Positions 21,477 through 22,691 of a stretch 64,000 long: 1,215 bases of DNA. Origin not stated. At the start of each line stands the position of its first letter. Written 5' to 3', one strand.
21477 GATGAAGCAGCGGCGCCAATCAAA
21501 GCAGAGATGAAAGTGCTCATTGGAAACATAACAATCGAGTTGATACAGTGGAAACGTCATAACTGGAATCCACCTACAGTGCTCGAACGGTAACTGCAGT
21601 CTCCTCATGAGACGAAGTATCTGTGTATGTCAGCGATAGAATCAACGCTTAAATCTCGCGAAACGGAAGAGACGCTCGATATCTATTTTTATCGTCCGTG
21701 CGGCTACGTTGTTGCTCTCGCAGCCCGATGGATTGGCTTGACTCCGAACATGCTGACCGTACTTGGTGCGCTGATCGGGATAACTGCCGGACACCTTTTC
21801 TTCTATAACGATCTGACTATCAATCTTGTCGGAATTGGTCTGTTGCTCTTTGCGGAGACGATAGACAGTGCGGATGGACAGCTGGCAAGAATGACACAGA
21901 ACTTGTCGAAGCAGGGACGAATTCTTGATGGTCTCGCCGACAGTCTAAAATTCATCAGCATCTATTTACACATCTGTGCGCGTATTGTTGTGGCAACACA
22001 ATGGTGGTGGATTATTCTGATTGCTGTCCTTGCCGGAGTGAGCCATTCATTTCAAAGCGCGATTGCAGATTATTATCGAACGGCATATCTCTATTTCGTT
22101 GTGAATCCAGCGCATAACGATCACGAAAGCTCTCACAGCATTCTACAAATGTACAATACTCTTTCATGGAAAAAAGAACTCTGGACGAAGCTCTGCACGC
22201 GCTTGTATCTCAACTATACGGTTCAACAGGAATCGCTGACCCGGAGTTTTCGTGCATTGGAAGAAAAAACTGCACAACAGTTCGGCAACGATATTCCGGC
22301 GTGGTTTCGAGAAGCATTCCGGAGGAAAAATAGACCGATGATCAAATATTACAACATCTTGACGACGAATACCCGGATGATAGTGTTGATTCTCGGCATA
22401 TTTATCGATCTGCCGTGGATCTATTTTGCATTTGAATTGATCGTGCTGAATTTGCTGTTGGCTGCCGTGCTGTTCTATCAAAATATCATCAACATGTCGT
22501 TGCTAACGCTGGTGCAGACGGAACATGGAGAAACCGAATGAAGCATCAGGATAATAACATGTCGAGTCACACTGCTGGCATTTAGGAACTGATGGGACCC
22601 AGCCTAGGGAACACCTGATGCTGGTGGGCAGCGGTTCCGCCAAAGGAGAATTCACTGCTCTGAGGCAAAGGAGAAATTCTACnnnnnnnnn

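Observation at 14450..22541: Compositionally foreign (about 40% GC) island carrying TetR plus a tripartite RND efflux pump, with a trailing intermediate-GC region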

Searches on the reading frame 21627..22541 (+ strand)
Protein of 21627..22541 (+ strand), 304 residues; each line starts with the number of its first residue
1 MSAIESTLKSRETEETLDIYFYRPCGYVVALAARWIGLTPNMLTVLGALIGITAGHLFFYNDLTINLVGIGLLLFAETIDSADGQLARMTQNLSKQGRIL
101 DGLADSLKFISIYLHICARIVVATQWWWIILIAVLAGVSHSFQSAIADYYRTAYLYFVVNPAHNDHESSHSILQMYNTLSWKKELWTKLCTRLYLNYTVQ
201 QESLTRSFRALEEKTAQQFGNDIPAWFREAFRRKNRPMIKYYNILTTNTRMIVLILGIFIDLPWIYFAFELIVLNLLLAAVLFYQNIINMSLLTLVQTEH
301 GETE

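Call 3: search_protein_families(library=pfam, proteins=[window:21627-22541:+])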
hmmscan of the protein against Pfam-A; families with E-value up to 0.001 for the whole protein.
window:21627-22541:+ (304 aa): 1 family
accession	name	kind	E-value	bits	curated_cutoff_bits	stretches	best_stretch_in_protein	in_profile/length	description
PF01066.26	CDP-OH_P_transf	-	2.2e-13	51.3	22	1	39-136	3-95/152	CDP-alcohol phosphatidyltransferase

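Call 19: find_homologous_proteins(query=window:21627-22541:+)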
Query window:21627-22541:+ (304 aa): 3096 proteins with E <= 0.001 among 8000 candidates; the best 120 are listed.
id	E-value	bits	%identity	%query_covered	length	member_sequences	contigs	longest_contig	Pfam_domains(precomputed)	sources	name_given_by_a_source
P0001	1.1e-198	677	100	100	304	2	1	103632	PF01066.27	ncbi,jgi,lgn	ncbi:MAG: CDP-alcohol phosphatidyltransferase family protein [Bacteroidota bacterium]|jgi:hypothetic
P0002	6.2e-179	612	90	99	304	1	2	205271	PF01066.27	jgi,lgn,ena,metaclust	metaclust:\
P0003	1.2e-176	604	88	100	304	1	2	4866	PF01066.27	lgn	-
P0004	2.6e-171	587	84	100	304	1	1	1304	PF01066.27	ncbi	-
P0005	3.3e-143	495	72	97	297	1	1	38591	PF01066.27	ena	-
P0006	3.6e-141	488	72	96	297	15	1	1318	PF01066.27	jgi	jgi:phosphatidylglycerophosphate synthase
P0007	3.8e-140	485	72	97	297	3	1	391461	PF01066.27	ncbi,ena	-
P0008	9.2e-120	418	71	83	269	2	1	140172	PF01066.27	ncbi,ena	-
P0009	2.9e-113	396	58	99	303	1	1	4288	PF01066.27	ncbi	-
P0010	7.0e-103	362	54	99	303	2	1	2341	PF01066.27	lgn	-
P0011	3.9e-102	360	54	100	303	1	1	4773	PF01066.27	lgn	-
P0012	1.8e-100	354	53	96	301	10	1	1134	PF01066.27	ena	-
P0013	3.1e-100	354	54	100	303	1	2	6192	PF01066.27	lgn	-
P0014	1.3e-98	348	52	96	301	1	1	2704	PF01066.27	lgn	-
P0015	4.2e-98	347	52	96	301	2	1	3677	PF01066.27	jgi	jgi:phosphatidylglycerophosphate synthase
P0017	8.0e-97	342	54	98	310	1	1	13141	PF01066.27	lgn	-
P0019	3.3e-96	340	53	98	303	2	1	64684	PF01066.27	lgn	-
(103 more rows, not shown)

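Call 21: find_encoding_contigs(protein=P0002, flank=10000, max_places=3)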
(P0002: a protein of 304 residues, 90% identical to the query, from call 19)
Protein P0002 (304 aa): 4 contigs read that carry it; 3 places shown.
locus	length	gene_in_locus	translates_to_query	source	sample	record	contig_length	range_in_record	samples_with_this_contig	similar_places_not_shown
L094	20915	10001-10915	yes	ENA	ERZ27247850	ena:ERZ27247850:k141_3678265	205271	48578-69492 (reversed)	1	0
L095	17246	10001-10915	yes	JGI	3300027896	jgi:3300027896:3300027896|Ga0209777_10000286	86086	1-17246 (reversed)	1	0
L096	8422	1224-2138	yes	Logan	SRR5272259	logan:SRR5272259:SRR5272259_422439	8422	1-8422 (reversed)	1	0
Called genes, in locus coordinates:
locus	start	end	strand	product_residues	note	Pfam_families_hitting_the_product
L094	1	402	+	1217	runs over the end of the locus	PF12895:ANAPC3 (faint), PF13525:YfiO (faint), PF24575:TPR_Slam (faint), PF25058:ARM_TT21 (faint), PF00515:TPR_1 (faint), PF13432:TPR_16 (weak), PF09976:TPR_21 (weak), PF13424:TPR_12 (weak), +17 more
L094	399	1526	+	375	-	-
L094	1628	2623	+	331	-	PF01018:GTP1_OBG, PF01926:MMR_HSR1, PF02421:FeoB_N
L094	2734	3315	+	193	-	PF00440:TetR_N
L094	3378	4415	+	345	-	PF25954:Beta-barrel_RND_2, PF25990:Beta-barrel_YknX (weak), PF25967:RND-MFP_C (weak), PF25989:YknX_C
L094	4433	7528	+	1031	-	PF00873:ACR_tran, PF02355:SecD_SecF_C (weak), PF03176:MMPL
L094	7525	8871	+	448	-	PF02321:OEP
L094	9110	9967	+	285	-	PF11306:DUF3108 (faint)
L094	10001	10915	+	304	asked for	PF01066:CDP-OH_P_transf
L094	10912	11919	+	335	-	PF00108:Thiolase_N (weak), PF08545:ACP_syn_III, PF08541:ACP_syn_III_C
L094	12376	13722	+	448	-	PF00092:VWA, PF13519:VWA_2, PF13768:VWA_3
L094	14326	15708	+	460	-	PF00158:Sigma54_activat, PF14532:Sigma54_activ_2, PF07728:AAA_5, PF25601:AAA_lid_14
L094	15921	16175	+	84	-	-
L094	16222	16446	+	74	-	-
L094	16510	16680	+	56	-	-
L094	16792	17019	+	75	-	-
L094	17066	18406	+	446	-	-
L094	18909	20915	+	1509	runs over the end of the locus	PF13365:Trypsin_2, PF25788:Ig_Rha78A_N (faint)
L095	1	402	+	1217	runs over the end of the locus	PF12895:ANAPC3 (faint), PF13525:YfiO (faint), PF24575:TPR_Slam (faint), PF25058:ARM_TT21 (faint), PF00515:TPR_1 (faint), PF13432:TPR_16 (weak), PF09976:TPR_21 (weak), PF13424:TPR_12 (weak), +17 more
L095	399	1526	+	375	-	-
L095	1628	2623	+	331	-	PF01018:GTP1_OBG, PF01926:MMR_HSR1, PF02421:FeoB_N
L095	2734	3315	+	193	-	PF00440:TetR_N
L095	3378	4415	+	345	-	PF25954:Beta-barrel_RND_2, PF25990:Beta-barrel_YknX (weak), PF25967:RND-MFP_C (weak), PF25989:YknX_C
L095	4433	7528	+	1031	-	PF00873:ACR_tran, PF02355:SecD_SecF_C (weak), PF03176:MMPL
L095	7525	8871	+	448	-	PF02321:OEP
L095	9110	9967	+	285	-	PF11306:DUF3108 (faint)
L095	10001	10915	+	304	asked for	PF01066:CDP-OH_P_transf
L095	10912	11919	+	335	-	PF00108:Thiolase_N (weak), PF08545:ACP_syn_III, PF08541:ACP_syn_III_C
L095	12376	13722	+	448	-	PF00092:VWA, PF13519:VWA_2, PF13768:VWA_3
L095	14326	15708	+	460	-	PF00158:Sigma54_activat, PF14532:Sigma54_activ_2, PF07728:AAA_5, PF25601:AAA_lid_14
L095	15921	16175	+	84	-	-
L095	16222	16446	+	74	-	-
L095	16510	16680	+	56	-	-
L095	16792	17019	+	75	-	-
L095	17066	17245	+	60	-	?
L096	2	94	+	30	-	?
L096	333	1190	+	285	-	PF11306:DUF3108 (faint)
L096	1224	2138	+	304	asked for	PF01066:CDP-OH_P_transf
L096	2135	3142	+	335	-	PF00108:Thiolase_N (weak), PF08545:ACP_syn_III, PF08541:ACP_syn_III_C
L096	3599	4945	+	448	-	PF00092:VWA, PF13519:VWA_2, PF13768:VWA_3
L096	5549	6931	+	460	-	PF00158:Sigma54_activat, PF14532:Sigma54_activ_2, PF07728:AAA_5, PF25601:AAA_lid_14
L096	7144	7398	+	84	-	-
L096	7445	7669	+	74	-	-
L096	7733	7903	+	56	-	-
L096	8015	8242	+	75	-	-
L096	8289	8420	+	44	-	?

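Call 22: find_encoding_contigs(protein=P0007, flank=10000, max_places=3)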
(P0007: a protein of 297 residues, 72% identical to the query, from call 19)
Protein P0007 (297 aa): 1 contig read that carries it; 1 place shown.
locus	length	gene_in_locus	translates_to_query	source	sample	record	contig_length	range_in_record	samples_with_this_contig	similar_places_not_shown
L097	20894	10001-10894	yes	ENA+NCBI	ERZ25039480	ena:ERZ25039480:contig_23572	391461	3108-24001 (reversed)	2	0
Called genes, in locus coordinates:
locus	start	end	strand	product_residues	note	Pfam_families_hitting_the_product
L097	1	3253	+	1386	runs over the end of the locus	PF00989:PAS, PF13426:PAS_9, PF08448:PAS_4, PF13188:PAS_8, PF13426:PAS_9, PF08448:PAS_4, PF13426:PAS_9, PF00512:HisKA, +8 more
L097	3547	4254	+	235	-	PF00483:NTP_transferase, PF12804:NTP_transf_3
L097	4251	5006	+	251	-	PF02405:MlaE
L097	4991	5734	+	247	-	PF00005:ABC_tran, PF13304:AAA_21 (weak)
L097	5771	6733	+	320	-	PF02470:MlaD, PF28544:Helical_needle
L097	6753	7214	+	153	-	-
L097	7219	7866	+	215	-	PF01066:CDP-OH_P_transf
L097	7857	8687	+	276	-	-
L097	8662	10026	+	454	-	PF00202:Aminotran_3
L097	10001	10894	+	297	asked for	PF01066:CDP-OH_P_transf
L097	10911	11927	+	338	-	PF01408:GFO_IDH_MocA, PF22725:GFO_IDH_MocA_C3, PF02894:GFO_IDH_MocA_C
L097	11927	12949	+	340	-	PF03706:LPG_synthase_TM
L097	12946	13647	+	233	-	PF00702:Hydrolase, PF13419:HAD_2, PF13242:Hydrolase_like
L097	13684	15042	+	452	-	PF07994:NAD_binding_5, PF01658:Inos-1-P_synth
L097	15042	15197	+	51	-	-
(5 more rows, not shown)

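Call 23: find_encoding_contigs(protein=P0008, flank=10000, max_places=3)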
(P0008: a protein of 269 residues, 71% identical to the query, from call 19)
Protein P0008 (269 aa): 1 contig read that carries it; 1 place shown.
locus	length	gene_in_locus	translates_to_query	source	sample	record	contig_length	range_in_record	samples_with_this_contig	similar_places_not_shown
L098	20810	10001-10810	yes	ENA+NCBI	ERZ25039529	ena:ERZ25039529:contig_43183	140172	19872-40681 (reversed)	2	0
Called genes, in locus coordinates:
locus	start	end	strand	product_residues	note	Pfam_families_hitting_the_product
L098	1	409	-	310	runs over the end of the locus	PF01145:Band_7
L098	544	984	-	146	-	PF00903:Glyoxalase, PF12681:Glyoxalase_2 (weak), PF18029:Glyoxalase_6 (weak)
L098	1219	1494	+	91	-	-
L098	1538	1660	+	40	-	-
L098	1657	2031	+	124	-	-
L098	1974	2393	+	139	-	PF03781:FGE-sulfatase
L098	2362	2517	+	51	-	PF03781:FGE-sulfatase (faint)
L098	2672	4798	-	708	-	PF08448:PAS_4, PF00989:PAS, PF13426:PAS_9, PF00989:PAS, PF08448:PAS_4, PF13426:PAS_9, PF02518:HATPase_c, PF00072:Response_reg, +4 more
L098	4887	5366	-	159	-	PF08448:PAS_4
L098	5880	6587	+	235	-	PF00483:NTP_transferase, PF12804:NTP_transf_3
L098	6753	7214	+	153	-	-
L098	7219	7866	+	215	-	PF01066:CDP-OH_P_transf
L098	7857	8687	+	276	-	-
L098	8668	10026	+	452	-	PF00202:Aminotran_3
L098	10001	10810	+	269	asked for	PF01066:CDP-OH_P_transf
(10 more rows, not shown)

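Call 27: search_protein_families(library=ncbifam, proteins=[window:21627-22541:+, L094:10912-11919:+])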
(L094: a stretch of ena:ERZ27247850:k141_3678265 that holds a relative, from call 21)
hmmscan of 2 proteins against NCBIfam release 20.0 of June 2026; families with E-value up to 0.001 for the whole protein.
window:21627-22541:+ (304 aa): 7 families
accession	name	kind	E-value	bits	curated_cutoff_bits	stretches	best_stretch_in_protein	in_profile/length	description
NF040950.1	archin_ph_syn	equivalog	4e-14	52.9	180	1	33-143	19-126/191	archaetidylinositol phosphate synthase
NF052561.1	PIPSynBT1523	equivalog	4.4e-09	36.4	350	1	36-138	23-131/232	hypothetical protein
NF041135.1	IPPtranDIPPsyn_Thcocales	equivalog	2.4e-08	33.4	580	1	38-155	250-361/419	bifunctional L-myo-inositol-1-phosphate cytidylyltransferase/CDP-L-myo-inositol myo-inositolphosphotransferase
NF045883.1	PIPSynth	equivalog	3.3e-08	33.4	170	1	34-142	19-129/197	phosphatidylinositol phosphate synthase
NF053678.1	ClpnSynClsA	equivalog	8.4e-08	32.6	240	1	40-132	6-94/180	cardiolipin synthase ClsA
TIGR00560.1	pgsA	equivalog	1.1e-07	32.6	109.1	1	39-133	3-99/183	CDP-diacylglycerol--glycerol-3-phosphate 3-phosphatidyltransferase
TIGR00473.1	pssA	equivalog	6.4e-05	23.1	107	1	44-110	1-64/153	CDP-diacylglycerol--serine O-phosphatidyltransferase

L094:10912-11919:+ (335 aa): 18 families
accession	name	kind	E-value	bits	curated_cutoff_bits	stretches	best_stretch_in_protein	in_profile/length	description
NF006829.0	PRK09352.1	subfamily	1e-125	419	249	1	12-335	4-321/322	beta-ketoacyl-ACP synthase 3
TIGR00747.1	fabH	subfamily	8e-119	396.5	292.1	1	12-335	2-322/322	beta-ketoacyl-ACP synthase III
NF004623.0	PRK05963.1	equivalog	9.4e-74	248.6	437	1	10-334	3-327/328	beta-ketoacyl-ACP synthase III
NF005541.0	PRK07204.1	equivalog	1.8e-66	224.8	402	1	13-334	5-328/329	beta-ketoacyl-ACP synthase III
NF005308.0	PRK06840.1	equivalog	5.5e-45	153.9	315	1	11-334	3-334/339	3-oxoacyl-ACP synthase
NF009519.0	PRK12880.1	equivalog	2e-41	142.5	436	1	13-335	8-338/353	beta-ketoacyl-ACP synthase III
NF005703.0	PRK07515.1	equivalog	4.6e-38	131.1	304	1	57-333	92-370/373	beta-ketoacyl-ACP synthase III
NF006720.0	PRK09258.1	equivalog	2.5e-34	119.1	285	1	38-327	38-330/338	3-oxoacyl-ACP synthase III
NF003274.0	PRK04262.1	equivalog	1.4e-20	73.7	244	2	12-152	2-143/347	hydroxymethylglutaryl-CoA synthase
NF005293.2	PRK06816.1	subfamily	4.1e-18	65.6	450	2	18-157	6-157/378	StlD/DarB family beta-ketosynthase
NF053539.1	resorcinol_DarB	exception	1.4e-16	60.6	550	2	19-159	9-160/377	dialkylresorcinol biosynthesis protein DarB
TIGR00748.1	HMG_CoA_syn_Arc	equivalog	5.7e-14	52.1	353.35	1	13-152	2-142/345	hydroxymethylglutaryl-CoA synthase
NF004720.0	PRK06064.1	subfamily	8.8e-08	31.3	420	1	59-156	20-119/389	thiolase domain-containing protein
TIGR01835.1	HMG-CoA-S_prok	equivalog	4e-07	29.2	360.35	1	14-173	2-157/382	hydroxymethylglutaryl-CoA synthase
NF005704.0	PRK07516.1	subfamily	7.1e-07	28.5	412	1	57-154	18-117/389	thiolase domain-containing protein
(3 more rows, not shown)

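Call 49: find_encoding_contigs(protein=P0019, flank=8000, max_places=2)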
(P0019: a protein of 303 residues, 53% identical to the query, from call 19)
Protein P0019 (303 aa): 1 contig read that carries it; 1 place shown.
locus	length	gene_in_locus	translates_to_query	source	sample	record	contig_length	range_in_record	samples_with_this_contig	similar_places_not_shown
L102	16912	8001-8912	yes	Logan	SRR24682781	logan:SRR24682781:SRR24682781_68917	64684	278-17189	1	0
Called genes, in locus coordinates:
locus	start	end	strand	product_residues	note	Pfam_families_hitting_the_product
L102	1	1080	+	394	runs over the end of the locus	PF00817:IMS, PF11798:IMS_HHH (weak), PF11799:IMS_C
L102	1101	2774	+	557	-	PF02811:PHP, PF07733:DNA_pol3_alpha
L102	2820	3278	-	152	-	PF07366:SnoaL (faint)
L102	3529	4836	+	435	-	-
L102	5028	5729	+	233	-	PF00483:NTP_transferase, PF12804:NTP_transf_3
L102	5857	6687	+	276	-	-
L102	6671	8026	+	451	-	PF00202:Aminotran_3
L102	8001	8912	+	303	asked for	PF01066:CDP-OH_P_transf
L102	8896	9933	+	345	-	PF01408:GFO_IDH_MocA, PF02894:GFO_IDH_MocA_C, PF22725:GFO_IDH_MocA_C3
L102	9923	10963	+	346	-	PF03706:LPG_synthase_TM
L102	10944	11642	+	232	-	PF00702:Hydrolase, PF13419:HAD_2, PF13242:Hydrolase_like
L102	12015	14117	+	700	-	-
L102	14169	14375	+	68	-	-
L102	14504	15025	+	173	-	PF18894:PhageMetallopep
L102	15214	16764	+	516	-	PF01523:PmbA_TldD_1st, PF19290:PmbA_TldD_2nd, PF19289:PmbA_TldD_3rd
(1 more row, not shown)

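Call 50: find_encoding_contigs(protein=P0017, flank=8000, max_places=2)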
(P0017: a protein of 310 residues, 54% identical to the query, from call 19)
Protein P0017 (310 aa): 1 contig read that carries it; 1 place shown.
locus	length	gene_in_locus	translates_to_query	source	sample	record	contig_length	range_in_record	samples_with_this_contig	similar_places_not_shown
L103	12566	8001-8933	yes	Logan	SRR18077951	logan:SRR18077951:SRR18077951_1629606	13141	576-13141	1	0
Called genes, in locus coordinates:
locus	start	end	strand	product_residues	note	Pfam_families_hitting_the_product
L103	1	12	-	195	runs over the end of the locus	?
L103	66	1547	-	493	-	PF00370:FGGY_N, PF02782:FGGY_C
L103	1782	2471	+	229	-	PF00293:NUDIX, PF19368:WHD_AraR, PF21906:WHD_NrtR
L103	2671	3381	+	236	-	PF00483:NTP_transferase, PF12804:NTP_transf_3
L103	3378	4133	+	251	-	PF02405:MlaE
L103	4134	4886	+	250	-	PF02463:SMC_N (faint), PF00005:ABC_tran, PF13304:AAA_21 (faint)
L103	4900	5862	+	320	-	PF02470:MlaD, PF28544:Helical_needle (weak)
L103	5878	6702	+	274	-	-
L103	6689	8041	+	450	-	PF00202:Aminotran_3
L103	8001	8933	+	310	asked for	PF01066:CDP-OH_P_transf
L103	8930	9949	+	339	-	PF01408:GFO_IDH_MocA, PF02894:GFO_IDH_MocA_C, PF22725:GFO_IDH_MocA_C3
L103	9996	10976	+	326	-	PF03706:LPG_synthase_TM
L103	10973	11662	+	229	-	PF00702:Hydrolase, PF13419:HAD_2, PF13242:Hydrolase_like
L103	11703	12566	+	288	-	?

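Call 54: find_encoding_contigs(protein=P0003, flank=5000, max_places=2)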
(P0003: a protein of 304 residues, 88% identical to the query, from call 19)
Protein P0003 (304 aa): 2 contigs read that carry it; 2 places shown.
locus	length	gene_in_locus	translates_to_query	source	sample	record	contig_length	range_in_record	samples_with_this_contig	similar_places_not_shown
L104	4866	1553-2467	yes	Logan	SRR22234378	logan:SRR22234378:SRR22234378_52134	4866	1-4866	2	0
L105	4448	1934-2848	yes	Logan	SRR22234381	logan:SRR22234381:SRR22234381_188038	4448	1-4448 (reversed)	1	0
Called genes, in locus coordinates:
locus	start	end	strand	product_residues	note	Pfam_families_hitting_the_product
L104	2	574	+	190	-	?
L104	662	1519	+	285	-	PF11306:DUF3108 (weak)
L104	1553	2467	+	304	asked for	PF01066:CDP-OH_P_transf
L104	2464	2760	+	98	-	-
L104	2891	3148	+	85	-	PF08541:ACP_syn_III_C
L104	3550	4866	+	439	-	?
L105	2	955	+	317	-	?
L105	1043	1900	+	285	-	PF11306:DUF3108 (weak)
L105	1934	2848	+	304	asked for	PF01066:CDP-OH_P_transf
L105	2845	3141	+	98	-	-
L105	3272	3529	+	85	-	PF08541:ACP_syn_III_C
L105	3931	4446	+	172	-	?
